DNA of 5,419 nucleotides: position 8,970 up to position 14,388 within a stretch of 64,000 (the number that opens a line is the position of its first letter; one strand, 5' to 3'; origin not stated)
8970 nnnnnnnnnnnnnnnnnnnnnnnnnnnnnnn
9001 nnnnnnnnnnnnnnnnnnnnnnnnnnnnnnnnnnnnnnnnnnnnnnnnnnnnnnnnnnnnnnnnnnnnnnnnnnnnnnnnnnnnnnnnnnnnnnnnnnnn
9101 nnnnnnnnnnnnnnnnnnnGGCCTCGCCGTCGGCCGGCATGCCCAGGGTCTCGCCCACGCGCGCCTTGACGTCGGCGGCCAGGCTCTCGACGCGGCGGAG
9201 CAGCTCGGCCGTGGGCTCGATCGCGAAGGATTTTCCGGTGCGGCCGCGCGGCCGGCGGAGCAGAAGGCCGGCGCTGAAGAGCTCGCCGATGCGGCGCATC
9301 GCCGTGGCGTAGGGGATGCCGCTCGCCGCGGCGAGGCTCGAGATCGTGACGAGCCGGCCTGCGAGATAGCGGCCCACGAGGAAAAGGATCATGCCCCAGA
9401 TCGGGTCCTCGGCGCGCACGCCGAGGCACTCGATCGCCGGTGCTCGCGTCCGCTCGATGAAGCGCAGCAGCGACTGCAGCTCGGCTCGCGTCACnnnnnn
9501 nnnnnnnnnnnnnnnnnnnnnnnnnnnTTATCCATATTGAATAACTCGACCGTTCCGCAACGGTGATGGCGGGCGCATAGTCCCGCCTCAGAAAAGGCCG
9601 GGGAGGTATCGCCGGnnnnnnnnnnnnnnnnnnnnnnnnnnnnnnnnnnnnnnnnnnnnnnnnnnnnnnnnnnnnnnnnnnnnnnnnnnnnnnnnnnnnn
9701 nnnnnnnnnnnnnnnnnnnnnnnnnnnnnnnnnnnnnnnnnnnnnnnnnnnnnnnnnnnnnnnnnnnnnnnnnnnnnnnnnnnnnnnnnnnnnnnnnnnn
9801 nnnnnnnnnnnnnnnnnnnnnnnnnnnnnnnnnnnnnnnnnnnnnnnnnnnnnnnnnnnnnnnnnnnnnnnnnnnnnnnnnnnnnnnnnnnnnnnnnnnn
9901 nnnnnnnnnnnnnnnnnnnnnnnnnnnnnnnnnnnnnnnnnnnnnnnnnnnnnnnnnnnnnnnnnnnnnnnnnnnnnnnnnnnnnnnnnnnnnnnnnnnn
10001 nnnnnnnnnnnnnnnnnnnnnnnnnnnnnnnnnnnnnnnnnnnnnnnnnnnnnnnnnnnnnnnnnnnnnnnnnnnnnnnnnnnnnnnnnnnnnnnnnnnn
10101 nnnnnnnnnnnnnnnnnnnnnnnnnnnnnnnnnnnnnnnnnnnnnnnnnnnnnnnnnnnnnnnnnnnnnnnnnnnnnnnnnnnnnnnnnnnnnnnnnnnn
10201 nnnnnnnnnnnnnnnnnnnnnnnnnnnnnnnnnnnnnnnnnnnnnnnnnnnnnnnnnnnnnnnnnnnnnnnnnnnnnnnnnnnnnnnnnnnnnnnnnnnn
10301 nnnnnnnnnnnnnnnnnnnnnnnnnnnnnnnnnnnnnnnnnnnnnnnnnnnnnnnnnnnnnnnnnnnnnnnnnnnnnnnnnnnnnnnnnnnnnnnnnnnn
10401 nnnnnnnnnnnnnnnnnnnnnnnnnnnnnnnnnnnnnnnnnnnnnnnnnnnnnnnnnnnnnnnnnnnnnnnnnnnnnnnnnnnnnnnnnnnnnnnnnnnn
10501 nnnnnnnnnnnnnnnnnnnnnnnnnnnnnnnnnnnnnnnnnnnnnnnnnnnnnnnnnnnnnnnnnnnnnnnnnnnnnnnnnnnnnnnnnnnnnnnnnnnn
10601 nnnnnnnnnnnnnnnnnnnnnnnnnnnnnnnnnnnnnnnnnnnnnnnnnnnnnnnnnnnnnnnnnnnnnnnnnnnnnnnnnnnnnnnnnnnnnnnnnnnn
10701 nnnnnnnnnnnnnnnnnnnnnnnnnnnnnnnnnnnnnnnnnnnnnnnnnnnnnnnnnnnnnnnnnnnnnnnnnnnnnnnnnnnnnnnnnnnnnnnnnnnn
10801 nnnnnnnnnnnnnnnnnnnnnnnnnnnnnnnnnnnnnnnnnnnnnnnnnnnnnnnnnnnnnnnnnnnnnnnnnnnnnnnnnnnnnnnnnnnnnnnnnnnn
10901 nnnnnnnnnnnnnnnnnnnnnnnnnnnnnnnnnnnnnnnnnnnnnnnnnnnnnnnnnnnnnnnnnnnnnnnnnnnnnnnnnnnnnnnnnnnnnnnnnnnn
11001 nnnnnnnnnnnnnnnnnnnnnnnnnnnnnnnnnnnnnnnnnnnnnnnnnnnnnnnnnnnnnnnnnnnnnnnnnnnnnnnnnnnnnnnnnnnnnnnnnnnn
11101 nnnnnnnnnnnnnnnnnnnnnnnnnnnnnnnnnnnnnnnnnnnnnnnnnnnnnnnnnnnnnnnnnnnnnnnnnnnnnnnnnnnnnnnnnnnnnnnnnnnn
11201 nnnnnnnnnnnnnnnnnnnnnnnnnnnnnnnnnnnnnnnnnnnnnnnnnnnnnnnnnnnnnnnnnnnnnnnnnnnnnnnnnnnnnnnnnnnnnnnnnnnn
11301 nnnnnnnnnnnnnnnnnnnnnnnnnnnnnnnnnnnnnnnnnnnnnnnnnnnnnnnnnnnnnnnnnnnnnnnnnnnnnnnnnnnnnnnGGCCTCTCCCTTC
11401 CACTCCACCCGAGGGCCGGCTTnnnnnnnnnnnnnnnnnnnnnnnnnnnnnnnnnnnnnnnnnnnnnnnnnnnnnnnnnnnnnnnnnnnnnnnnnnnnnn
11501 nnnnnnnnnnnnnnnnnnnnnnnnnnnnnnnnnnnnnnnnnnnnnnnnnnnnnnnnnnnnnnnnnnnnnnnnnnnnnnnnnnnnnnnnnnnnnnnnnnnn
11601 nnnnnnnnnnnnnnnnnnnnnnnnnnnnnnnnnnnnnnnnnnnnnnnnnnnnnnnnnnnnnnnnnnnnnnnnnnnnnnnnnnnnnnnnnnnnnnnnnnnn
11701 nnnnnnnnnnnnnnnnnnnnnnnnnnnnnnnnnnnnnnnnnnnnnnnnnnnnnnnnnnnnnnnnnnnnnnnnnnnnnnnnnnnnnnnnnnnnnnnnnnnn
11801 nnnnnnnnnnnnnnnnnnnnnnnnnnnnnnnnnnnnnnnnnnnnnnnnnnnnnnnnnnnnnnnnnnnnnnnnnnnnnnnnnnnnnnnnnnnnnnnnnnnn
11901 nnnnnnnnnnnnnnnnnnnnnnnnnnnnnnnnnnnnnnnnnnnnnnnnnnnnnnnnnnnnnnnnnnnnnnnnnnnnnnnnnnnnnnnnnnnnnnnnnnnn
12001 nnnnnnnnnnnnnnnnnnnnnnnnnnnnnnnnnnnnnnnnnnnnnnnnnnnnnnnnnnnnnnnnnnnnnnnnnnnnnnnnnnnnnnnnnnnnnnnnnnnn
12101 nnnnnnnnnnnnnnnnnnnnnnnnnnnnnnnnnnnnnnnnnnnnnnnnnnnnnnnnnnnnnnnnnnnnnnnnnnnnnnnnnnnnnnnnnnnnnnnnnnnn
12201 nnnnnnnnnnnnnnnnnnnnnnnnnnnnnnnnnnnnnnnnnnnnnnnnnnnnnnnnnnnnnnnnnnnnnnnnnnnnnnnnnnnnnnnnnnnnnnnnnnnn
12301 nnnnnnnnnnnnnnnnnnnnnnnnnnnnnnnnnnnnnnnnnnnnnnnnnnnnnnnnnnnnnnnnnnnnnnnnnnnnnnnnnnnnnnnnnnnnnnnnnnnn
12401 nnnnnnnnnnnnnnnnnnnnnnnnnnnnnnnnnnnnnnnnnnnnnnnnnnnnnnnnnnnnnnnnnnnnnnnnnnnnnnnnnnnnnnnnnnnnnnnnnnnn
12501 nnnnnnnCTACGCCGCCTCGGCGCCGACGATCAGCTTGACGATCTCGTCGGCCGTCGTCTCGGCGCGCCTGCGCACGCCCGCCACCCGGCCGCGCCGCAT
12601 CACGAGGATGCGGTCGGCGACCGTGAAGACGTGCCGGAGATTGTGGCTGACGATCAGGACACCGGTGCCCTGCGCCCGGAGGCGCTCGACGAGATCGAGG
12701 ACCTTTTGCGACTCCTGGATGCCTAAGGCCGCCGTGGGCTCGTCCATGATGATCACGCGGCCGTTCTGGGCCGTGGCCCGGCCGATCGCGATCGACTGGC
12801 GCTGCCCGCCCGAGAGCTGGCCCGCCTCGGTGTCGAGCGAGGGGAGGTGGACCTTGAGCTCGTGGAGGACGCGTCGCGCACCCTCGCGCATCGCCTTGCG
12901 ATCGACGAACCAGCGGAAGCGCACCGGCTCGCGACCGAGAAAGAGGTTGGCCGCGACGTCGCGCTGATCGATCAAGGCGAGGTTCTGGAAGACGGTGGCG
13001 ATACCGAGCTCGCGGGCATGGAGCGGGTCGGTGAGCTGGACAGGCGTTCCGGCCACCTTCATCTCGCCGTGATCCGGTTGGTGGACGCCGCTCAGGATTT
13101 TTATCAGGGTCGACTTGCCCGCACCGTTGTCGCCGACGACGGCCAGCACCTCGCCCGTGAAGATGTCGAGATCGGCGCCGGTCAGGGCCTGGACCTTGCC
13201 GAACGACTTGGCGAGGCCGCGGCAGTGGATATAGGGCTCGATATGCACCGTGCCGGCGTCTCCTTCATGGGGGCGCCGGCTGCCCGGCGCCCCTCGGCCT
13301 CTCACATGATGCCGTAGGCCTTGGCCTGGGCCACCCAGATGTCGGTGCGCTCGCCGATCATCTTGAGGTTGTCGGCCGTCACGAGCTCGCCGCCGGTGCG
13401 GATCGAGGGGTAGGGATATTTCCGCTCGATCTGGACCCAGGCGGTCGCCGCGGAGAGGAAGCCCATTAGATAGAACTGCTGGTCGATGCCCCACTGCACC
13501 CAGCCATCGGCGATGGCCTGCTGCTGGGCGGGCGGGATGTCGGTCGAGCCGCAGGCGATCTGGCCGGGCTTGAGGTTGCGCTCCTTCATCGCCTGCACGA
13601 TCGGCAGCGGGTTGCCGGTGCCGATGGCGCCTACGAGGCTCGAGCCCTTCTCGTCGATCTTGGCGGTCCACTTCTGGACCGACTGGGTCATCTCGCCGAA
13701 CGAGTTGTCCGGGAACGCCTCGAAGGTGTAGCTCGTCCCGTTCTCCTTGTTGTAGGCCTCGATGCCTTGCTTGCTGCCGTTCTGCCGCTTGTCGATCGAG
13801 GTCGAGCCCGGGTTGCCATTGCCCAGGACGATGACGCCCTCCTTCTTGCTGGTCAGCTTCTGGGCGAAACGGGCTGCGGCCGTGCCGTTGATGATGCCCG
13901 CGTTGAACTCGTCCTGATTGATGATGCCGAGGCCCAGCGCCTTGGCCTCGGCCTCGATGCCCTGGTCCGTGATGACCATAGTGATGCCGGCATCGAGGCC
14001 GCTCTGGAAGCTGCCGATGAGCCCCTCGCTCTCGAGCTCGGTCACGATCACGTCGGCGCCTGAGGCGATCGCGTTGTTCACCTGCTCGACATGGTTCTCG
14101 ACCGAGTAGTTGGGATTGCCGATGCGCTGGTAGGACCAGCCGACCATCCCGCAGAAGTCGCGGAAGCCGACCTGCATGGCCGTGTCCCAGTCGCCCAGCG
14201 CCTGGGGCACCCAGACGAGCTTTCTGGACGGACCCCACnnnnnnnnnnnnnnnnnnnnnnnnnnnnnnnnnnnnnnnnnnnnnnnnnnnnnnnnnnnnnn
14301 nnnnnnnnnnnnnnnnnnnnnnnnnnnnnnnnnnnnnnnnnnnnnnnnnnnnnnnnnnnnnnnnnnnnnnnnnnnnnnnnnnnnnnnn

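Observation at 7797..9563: Cytoplasmic winged-helix plus ABC-type solute-binding-protein fusion as a one-component regulator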

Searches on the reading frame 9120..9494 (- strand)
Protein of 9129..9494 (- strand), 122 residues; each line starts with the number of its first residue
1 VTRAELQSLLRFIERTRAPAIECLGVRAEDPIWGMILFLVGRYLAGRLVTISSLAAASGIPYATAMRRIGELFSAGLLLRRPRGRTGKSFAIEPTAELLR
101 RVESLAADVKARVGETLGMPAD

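Call 57: search_protein_families(library=pfam, proteins=[window:9129-9494:-], max_evalue=10)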
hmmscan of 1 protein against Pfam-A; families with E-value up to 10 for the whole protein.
window:9129-9494:- (122 aa): 4 families
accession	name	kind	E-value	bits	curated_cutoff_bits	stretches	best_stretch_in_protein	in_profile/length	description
PF12802.13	MarR_2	-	0.012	16.2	27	1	31-86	5-58/61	MarR family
PF09339.16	HTH_IclR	-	0.068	13.4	22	1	49-80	19-50/52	IclR helix-turn-helix domain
PF12840.13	HTH_20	-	0.081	13.3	27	1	42-79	11-49/51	Helix-turn-helix domain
PF00392.27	GntR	-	0.082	13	27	1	41-86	16-62/64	Bacterial regulatory proteins, gntR family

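Call 71: search_protein_representatives(protein=window:9129-9494:-)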
Query: 122 residues. Proteins with E-value up to 0.001 (for the whole library): 772; up to 1e-10: 97; up to 1e-30: 3. The best 150 are listed.
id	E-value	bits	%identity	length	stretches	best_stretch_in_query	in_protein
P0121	1.1e-36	141.5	55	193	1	1-121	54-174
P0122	1.3e-36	141.3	59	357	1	1-119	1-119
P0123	3.1e-34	133.6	56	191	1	1-119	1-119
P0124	1.2e-29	118.9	72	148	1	35-122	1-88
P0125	5.2e-25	103.9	45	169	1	1-119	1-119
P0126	5.4e-25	103.9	45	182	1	1-118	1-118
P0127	2.5e-24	101.7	43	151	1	2-121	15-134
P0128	1.3e-22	96.1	44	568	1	2-120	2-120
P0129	5.2e-21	91.0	42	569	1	1-119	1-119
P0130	2.2e-20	89.0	44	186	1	21-119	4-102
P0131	4.3e-20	88.1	43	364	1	1-118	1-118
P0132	7.2e-20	87.4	48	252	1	2-95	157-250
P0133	5.4e-19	84.5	37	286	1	2-119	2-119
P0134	1.2e-18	83.4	38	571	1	2-114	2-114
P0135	1.5e-18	83.1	40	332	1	1-119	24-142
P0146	8.5e-17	77.5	34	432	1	4-119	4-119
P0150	8.6e-16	74.2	39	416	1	1-119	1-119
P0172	1.2e-13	67.3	63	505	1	44-105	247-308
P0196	5.2e-12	62.0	37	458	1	5-119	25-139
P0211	5.3e-11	58.8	40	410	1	28-110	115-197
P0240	3.5e-09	53.0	43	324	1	28-102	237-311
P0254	1.7e-08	50.7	40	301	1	7-104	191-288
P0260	3.4e-08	49.8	44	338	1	27-89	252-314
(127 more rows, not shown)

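Call 72: search_protein_families(library=pfam, proteins=[P0172, P0240, P0260, P0211, P0146, P0150, P0196, P0122, P0131, P0254], max_evalue=0.001)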
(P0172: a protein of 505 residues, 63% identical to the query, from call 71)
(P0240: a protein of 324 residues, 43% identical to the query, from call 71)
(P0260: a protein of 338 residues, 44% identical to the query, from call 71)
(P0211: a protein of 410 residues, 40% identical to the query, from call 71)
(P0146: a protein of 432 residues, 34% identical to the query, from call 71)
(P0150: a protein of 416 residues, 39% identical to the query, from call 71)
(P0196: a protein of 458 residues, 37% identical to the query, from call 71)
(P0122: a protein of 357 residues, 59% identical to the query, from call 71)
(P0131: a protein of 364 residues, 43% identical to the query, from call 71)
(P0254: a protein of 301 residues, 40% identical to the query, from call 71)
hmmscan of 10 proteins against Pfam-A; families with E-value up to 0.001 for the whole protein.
P0172 (505 aa): 0 families

P0240 (324 aa): 2 families
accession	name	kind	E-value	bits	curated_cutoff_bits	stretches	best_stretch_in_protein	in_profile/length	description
PF00072.30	Response_reg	-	1.9e-20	73.5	30.2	1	24-137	1-110/111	Response regulator receiver domain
PF13463.12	HTH_27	-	2.8e-06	27.9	22.2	1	255-307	16-68/68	Winged helix DNA-binding domain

P0260 (338 aa): 3 families
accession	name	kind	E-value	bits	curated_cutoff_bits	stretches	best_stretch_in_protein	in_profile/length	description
PF00072.30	Response_reg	-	8.9e-21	74.6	30.2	1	21-133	1-110/111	Response regulator receiver domain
PF13463.12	HTH_27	-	6.1e-06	26.9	22.2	1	272-321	17-66/68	Winged helix DNA-binding domain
PF12802.13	MarR_2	-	0.00061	20.3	27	1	274-314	21-61/61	MarR family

P0211 (410 aa): 2 families
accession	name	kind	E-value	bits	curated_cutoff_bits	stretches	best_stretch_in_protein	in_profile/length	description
PF01547.30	SBP_bac_1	-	4.5e-10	40.4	26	1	296-375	51-130/307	Bacterial extracellular solute-binding protein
PF13416.11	SBP_bac_8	-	1.5e-05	25.4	27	1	291-376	35-112/279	Bacterial extracellular solute-binding protein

P0146 (432 aa): 2 families
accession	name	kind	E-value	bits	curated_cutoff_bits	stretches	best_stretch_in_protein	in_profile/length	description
PF01547.30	SBP_bac_1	-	1.7e-14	55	26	1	198-323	42-165/307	Bacterial extracellular solute-binding protein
PF13416.11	SBP_bac_8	-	0.00022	21.5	27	1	208-326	38-138/279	Bacterial extracellular solute-binding protein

P0150 (416 aa): 2 families
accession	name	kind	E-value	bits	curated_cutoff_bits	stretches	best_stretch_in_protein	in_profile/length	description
PF01547.30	SBP_bac_1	-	2e-08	35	26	1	209-325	50-167/307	Bacterial extracellular solute-binding protein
PF13416.11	SBP_bac_8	-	1.8e-06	28.4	27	1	203-318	33-131/279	Bacterial extracellular solute-binding protein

P0196 (458 aa): 4 families
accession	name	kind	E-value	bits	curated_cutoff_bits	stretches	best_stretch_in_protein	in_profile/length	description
PF13416.11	SBP_bac_8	-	3.2e-07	30.9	27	1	226-316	40-122/279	Bacterial extracellular solute-binding protein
PF01547.30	SBP_bac_1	-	3.5e-06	27.7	26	1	223-318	47-143/307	Bacterial extracellular solute-binding protein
PF09339.16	HTH_IclR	-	0.00029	21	22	1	66-101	17-51/52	IclR helix-turn-helix domain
PF22168.2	DIP2311-like_C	-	0.00035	21.2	27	1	70-106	22-57/63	Transcriptional regulator DIP2311-like, C-terminal domain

P0122 (357 aa): 2 families
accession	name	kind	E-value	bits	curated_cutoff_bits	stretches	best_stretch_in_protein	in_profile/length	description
PF01547.30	SBP_bac_1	-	8e-13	49.5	26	1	195-332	40-173/307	Bacterial extracellular solute-binding protein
PF13416.11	SBP_bac_8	-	7.8e-05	23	27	1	210-309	40-130/279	Bacterial extracellular solute-binding protein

P0131 (364 aa): 2 families
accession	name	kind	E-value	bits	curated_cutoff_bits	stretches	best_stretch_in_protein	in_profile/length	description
PF01547.30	SBP_bac_1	-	3.2e-14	54.1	26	1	182-334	25-177/307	Bacterial extracellular solute-binding protein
PF13416.11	SBP_bac_8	-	1.8e-07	31.7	27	1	180-314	11-132/279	Bacterial extracellular solute-binding protein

P0254 (301 aa): 5 families
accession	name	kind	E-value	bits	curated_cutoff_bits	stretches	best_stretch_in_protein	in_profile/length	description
PF00072.30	Response_reg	-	1.6e-23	83.4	30.2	1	1-114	1-110/111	Response regulator receiver domain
PF13463.12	HTH_27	-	7.9e-07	29.7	22.2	1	228-282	14-68/68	Winged helix DNA-binding domain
PF12802.13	MarR_2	-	3.6e-05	24.3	27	1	233-273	21-61/61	MarR family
PF13412.12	HTH_24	-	0.00044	20.2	21.9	0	223-262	8-47/48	Winged helix-turn-helix DNA-binding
PF01047.28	MarR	-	0.0009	19.5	24.6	0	235-272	20-57/59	MarR family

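Call 86: predict_structure(alignment_id=A3)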
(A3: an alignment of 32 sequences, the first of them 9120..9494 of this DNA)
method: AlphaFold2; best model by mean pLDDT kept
length: 125 residues; sequences in the alignment: 32
mean_pLDDT: 89.3   pTM: 0.81
mean pLDDT of the five models: 89.3, 88.5, 88.4, 88.0, 87.6
residues with pLDDT >= 90: 87; 70-90: 27; 50-70: 9; < 50: 2
segments of 3 or more residues with pLDDT < 50: none
pLDDT, mean of each block of 10 residues (from residue 1): 91 87 79 94 94 95 97 97 76 97 95 88 53
secondary structure, 60 per line:
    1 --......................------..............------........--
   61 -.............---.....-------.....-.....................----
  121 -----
elements in order: H3-24 H31-44 H51-58 H62-74 E78-82 E90-94 H96-116

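Call 88: fold_search(model_id=the predicted structure, library=pdb)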
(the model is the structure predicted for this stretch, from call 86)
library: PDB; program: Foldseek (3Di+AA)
matches with E <= 10: 1475; with E <= 0.001: 4
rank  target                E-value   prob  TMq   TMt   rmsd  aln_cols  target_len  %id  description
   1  3gfm                  7.5e-04  1.00  0.49  0.44   7.9       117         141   20  Crystal structure of the ST1710 mutant (K91A) protein (released 2009-08-25)
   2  5eri                  9.1e-04  1.00  0.46  0.39   9.0       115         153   16  MarR Protein from Peptoclostridium difficile DA00132 (released 2016-11-16)
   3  5ffx_D                9.7e-04  1.00  0.54  0.50  10.1       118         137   16  S. aureus MepR G34K Mutant (released 2016-12-21)
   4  3gfj                  9.7e-04  1.00  0.49  0.45   7.9       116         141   19  Crystal structure of the ST1710 mutant (R89A) protein (released 2009-08-25)
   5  7kfs                  1.2e-03  1.00  0.44  0.41   4.3        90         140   19  Crystal structure of the MarR family transcriptional regulator from Variovorax paradoxus bound to Benzoic Acid (released 2021-11-10)
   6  7kfq                  1.6e-03  1.00  0.45  0.41   6.9       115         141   16  Crystal structure of the MarR family transcriptional regulator from Variovorax paradoxus bound to 1H-Indole-3-Carboxylic (released 2021-11-10)
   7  2a61_A                1.7e-03  1.00  0.51  0.46   6.8       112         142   15  The crystal structure of transcriptional regulator Tm0710 from Thermotoga maritima (released 2005-07-19)
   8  2fbh                  1.8e-03  1.00  0.52  0.48   7.3       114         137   25  The crystal structure of transcriptional regulator PA3341 (released 2005-12-20)
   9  3cdh_B                1.8e-03  1.00  0.51  0.47   8.3       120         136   22  Crystal structure of the MarR family transcriptional regulator SPO1453 from Silicibacter pomeroyi DSS-3 (released 2008-03-18)
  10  1lnw_A                1.8e-03  1.00  0.47  0.43   8.7       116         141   18  CRYSTAL STRUCTURE OF THE MEXR REPRESSOR OF THE MEXAB-OPRM MULTIDRUG EFFLUX OPERON OF PSEUDOMONAS AERUGINOSA (released 2002-09-11)
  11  7kjl                  2.1e-03  1.00  0.45  0.42   7.7       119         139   17  Crystal structure of the MarR family transcriptional regulator from Variovorax paradoxus bound to Salicylic acid (released 2021-12-01)
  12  8ylm_B                2.1e-03  1.00  0.44  0.36   8.5       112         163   26  Crystal structure of Deinococcus radiodurans HucR in complex with uric acid (released 2024-11-13)
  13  3gfl                  2.2e-03  1.00  0.49  0.45   7.9       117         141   20  Crystal structure of the ST1710 mutant (R90A) protein (released 2009-08-25)
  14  8ylg_A                2.5e-03  1.00  0.49  0.40   7.6       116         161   21  Crystal structure of Burkholderia thailandensis MftR in complex with operator DNA (released 2024-11-13)
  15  4rgx_A                2.8e-03  1.00  0.45  0.42   7.0       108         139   17  Crystal Structure of Putative MarR Family Transcriptional Regulator HcaR from Acinetobacter sp. ADP complexed with 3,4 (released 2015-03-04)
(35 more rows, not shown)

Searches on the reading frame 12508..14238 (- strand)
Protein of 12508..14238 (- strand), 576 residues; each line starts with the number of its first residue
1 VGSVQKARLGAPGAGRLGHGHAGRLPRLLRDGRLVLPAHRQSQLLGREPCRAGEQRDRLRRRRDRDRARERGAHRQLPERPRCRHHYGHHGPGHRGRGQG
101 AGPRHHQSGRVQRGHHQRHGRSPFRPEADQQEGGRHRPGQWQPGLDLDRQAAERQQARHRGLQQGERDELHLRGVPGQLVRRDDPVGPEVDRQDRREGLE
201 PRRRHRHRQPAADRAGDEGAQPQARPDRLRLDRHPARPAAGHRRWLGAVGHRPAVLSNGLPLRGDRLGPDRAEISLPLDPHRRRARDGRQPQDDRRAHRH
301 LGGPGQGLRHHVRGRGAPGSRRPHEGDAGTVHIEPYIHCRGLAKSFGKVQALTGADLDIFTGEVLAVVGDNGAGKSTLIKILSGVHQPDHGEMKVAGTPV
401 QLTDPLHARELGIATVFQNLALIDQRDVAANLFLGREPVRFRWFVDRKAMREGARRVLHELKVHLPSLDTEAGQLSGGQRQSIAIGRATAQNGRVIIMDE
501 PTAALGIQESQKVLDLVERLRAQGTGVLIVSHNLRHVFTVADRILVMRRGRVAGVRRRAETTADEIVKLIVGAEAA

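Call 12: search_protein_families(library=pfam, proteins=[window:12508-14238:-], max_evalue=0.001)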
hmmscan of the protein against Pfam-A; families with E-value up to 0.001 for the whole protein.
window:12508-14238:- (576 aa): 4 families
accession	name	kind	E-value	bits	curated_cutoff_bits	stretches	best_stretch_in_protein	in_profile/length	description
PF00005.33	ABC_tran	-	5e-28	98.9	25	1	353-503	2-137/137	ABC transporter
PF02463.25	SMC_N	-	6.9e-06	26.1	40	0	457-546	119-210/220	RecF/RecN/SMC N terminal domain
PF13304.12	AAA_21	-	1.1e-05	26.2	27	0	365-387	2-24/304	AAA domain, putative AbiEii toxin, Type IV TA system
PF09818.15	ABC_ATPase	-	0.00076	19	23.2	0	490-565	173-264/283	P-loop domain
